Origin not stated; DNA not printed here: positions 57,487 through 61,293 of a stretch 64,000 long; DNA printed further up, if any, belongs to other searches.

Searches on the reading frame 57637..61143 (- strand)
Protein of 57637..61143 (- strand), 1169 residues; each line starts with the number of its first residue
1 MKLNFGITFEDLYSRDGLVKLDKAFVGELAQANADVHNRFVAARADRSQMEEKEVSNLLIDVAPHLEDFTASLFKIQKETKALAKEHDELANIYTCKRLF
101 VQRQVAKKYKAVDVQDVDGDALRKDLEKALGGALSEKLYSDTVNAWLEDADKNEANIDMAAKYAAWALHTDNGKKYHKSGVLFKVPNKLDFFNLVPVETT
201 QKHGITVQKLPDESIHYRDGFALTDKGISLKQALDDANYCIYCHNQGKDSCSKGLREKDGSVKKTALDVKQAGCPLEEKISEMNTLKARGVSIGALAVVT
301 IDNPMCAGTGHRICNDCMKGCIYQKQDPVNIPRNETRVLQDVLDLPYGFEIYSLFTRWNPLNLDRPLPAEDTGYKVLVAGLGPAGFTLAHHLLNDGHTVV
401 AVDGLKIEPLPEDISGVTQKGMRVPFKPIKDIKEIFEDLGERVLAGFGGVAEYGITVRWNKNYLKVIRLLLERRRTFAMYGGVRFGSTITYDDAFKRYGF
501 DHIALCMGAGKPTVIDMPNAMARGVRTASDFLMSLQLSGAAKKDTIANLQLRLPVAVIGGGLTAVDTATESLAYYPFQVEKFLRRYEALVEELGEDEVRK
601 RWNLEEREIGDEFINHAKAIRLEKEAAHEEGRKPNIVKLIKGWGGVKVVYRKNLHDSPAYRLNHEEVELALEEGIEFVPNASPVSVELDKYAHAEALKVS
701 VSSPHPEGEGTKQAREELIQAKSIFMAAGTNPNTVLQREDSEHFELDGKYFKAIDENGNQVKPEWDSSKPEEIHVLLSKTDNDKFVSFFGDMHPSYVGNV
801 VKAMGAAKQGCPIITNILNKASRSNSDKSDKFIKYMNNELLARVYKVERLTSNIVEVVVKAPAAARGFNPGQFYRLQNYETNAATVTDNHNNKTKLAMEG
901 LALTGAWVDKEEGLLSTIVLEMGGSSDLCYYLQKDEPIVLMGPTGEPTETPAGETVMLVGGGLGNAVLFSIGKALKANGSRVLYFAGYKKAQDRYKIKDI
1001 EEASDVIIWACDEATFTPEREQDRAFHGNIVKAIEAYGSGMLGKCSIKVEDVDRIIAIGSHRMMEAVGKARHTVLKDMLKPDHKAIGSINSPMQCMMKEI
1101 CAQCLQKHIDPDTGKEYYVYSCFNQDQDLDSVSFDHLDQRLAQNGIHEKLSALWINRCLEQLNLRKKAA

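Call 5: search_protein_families(library=pfam, max_evalue=1, proteins=[window:57637-61143:-])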
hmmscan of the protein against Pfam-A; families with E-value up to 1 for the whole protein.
window:57637-61143:- (1169 aa): 3 families
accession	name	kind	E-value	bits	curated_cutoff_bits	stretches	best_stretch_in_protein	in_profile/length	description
PF07992.20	Pyr_redox_2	-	4.2e-10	40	26.1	1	374-570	1-160/291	Pyridine nucleotide-disulphide oxidoreductase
PF14691.11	Fer4_20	-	0.00058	20.1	25.8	1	271-336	33-102/113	Dihydroprymidine dehydrogenase domain II, 4Fe-4S cluster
PF00070.33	Pyr_redox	-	0.1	13.6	22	0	555-623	2-67/82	Pyridine nucleotide-disulphide oxidoreductase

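Call 6: search_protein_families(library=ncbifam, max_evalue=1, proteins=[window:57637-61143:-])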
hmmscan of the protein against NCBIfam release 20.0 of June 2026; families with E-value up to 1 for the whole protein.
window:57637-61143:- (1169 aa): 20 families
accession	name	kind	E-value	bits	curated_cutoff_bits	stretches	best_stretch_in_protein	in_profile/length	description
NF005128.0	PRK06567.1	equivalog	1.8e-249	830.6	1072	3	1-713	1-693/1031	putative bifunctional glutamate synthase subunit beta/2-polyprenylphenol hydroxylase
NF009414.0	PRK12778.1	equivalog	7.8e-35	120.3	1103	4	844-1068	4-197/752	bifunctional dihydroorotate dehydrogenase B NAD binding subunit/NADPH-dependent glutamate synthase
NF009415.0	PRK12779.1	equivalog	3.8e-26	91.3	1519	3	644-1138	471-924/944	putative bifunctional glutamate synthase subunit beta/2-polyprenylphenol hydroxylase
TIGR01316.1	gltA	equivalog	3.7e-22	78.7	471.75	3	445-572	166-292/449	NADPH-dependent glutamate synthase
NF009410.0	PRK12771.1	subfamily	1.1e-20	73.7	516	2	448-734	174-384/566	NAD(P)-binding protein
NF009413.0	PRK12775.1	equivalog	3.4e-20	71.5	1895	3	447-568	465-587/1006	putative trifunctional 2-polyprenylphenol hydroxylase/glutamate synthase subunit beta/ferritin domain-containing protein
NF004862.0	PRK06222.1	subfamily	2.8e-17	63.2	220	1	843-1069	3-198/281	sulfide/dihydroorotate dehydrogenase-like FAD/NAD-binding protein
NF009454.0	PRK12814.1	equivalog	8.1e-16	57.5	916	3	482-585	263-356/657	putative NADPH-dependent glutamate synthase small subunit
NF009409.0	PRK12770.1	subfamily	1.1e-14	54.3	343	3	500-600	120-220/360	putative glutamate synthase subunit beta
TIGR03315.1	Se_ygfK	equivalog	2.5e-14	51.7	835.3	3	640-757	688-799/1012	putative selenate reductase subunit YgfK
TIGR01317.1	GOGAT_sm_gam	subfamily_domain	8.1e-12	44.7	447.7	2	270-400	54-170/485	glutamate synthase small subunit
TIGR01318.1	gltD_gamma_fam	subfamily_domain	1e-11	44.1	482.95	2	645-734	308-400/467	glutamate synthase, small subunit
NF000799.0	PRK00054.1-4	equivalog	3.9e-08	32.7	314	1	846-1013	11-168/258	dihydroorotate dehydrogenase electron transfer subunit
NF009408.0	PRK12769.1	equivalog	2e-07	29.6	1003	2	641-737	490-589/659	formate-dependent uric acid utilization protein AegA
NF000796.0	PRK00054.1-1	equivalog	3.4e-06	26.5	224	1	919-1104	57-214/254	dihydroorotate dehydrogenase electron transfer subunit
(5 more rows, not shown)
